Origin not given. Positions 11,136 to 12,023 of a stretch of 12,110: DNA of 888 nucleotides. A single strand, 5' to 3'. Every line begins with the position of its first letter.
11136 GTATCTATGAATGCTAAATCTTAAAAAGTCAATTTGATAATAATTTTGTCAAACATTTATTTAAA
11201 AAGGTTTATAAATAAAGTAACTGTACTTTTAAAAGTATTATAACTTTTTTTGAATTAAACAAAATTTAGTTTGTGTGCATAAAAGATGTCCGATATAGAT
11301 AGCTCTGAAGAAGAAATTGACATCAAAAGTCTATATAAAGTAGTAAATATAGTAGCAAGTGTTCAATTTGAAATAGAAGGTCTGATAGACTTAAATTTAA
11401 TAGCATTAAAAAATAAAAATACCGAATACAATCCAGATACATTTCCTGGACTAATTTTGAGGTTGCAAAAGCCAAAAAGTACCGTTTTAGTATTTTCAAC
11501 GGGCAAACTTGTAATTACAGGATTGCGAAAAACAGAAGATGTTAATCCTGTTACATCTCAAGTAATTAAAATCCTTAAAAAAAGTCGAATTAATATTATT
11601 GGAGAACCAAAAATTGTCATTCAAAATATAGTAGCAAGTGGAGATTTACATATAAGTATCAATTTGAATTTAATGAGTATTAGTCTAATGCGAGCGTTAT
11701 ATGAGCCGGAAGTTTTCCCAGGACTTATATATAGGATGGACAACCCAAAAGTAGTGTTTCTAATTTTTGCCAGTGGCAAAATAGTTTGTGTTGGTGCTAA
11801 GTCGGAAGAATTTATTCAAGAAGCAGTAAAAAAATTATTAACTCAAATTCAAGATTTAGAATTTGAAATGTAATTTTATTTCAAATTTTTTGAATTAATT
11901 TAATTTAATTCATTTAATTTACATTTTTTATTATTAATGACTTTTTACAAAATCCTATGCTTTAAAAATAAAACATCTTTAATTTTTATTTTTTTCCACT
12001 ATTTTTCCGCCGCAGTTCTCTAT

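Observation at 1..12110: Whole window is bracketed by two inward-facing inverted copies of the same element end: candidate composite transposon or invertible 11.8-kb segment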

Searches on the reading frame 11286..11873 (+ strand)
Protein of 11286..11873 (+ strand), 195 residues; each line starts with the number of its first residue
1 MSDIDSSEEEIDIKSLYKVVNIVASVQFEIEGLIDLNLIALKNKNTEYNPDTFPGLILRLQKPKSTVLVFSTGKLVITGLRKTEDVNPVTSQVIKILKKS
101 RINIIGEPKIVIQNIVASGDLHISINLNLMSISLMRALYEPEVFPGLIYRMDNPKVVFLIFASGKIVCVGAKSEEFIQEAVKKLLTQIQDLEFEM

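Call 15: search_protein_families(library=pfam, proteins=[window:11286-11873:+], max_evalue=0.01)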
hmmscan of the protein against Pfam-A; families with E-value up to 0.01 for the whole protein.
window:11286-11873:+ (195 aa): 2 families
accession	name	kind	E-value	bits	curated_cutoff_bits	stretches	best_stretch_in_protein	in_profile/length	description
PF00352.27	TBP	-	6.8e-57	189.7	22.9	2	110-190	2-84/85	Transcription factor TFIID (or TATA-binding protein, TBP)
PF11858.14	DUF3378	-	0.0073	16.9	27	0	137-178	16-61/76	Domain of unknown function (DUF3378)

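Call 43: find_encoding_contigs(protein=window:11286-11873:+, flank=10000, max_places=10)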
Protein window:11286-11873:+ (195 aa): 14 contigs read that carry it; 10 places shown.
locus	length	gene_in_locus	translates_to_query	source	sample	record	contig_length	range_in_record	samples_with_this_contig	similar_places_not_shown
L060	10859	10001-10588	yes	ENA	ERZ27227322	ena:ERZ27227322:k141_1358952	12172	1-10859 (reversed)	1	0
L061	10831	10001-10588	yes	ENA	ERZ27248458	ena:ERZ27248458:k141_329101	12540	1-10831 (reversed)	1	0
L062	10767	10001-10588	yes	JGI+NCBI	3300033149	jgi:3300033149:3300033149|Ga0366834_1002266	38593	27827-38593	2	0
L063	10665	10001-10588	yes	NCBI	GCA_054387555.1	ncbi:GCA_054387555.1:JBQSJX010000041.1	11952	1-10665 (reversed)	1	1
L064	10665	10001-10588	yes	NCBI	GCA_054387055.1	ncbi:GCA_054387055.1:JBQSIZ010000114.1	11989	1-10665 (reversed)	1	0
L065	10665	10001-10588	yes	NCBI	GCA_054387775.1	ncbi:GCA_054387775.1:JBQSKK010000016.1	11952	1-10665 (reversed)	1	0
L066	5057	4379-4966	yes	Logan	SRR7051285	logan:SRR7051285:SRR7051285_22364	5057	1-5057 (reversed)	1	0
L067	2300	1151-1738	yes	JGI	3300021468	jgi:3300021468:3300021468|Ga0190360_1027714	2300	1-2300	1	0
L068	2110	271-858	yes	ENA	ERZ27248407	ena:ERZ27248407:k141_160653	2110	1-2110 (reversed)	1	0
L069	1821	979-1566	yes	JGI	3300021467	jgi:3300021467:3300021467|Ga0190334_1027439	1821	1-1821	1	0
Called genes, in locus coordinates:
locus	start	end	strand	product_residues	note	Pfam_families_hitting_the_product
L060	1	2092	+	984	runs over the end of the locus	PF14938:SNAP (faint), PF00515:TPR_1 (faint), PF07719:TPR_2 (faint), PF17874:TPR_MalT (faint), PF13176:TPR_7 (faint), PF13181:TPR_8 (faint), PF13424:TPR_12 (weak), PF12770:CHAT, +2 more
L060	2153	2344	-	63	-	-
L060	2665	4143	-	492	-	PF00890:FAD_binding_2 (faint), PF01134:GIDA, PF01262:AlaDh_PNT_C (faint), PF07992:Pyr_redox_2, PF12831:FAD_oxidored, PF13738:Pyr_redox_3, PF00070:Pyr_redox, PF02852:Pyr_redox_dim, +2 more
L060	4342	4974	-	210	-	PF01841:Transglut_core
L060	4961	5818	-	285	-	PF00850:Hist_deacetyl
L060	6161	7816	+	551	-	PF04389:Peptidase_M28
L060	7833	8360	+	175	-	-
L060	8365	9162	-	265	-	PF02585:PIG-L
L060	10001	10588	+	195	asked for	PF00352:TBP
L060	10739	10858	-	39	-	?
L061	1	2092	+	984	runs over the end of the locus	PF14938:SNAP (faint), PF00515:TPR_1 (faint), PF07719:TPR_2 (faint), PF17874:TPR_MalT (faint), PF13176:TPR_7 (faint), PF13181:TPR_8 (faint), PF13424:TPR_12 (weak), PF12770:CHAT, +2 more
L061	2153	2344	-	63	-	-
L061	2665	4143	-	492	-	PF00890:FAD_binding_2 (faint), PF01134:GIDA, PF01262:AlaDh_PNT_C (faint), PF07992:Pyr_redox_2, PF12831:FAD_oxidored, PF13738:Pyr_redox_3, PF00070:Pyr_redox, PF02852:Pyr_redox_dim, +2 more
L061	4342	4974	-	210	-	PF01841:Transglut_core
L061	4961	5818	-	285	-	PF00850:Hist_deacetyl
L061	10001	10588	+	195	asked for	PF00352:TBP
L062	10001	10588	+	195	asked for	PF00352:TBP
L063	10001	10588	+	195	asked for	PF00352:TBP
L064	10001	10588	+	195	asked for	PF00352:TBP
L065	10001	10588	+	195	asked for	PF00352:TBP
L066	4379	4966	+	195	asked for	PF00352:TBP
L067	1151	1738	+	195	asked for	PF00352:TBP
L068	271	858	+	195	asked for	PF00352:TBP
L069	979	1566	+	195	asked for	PF00352:TBP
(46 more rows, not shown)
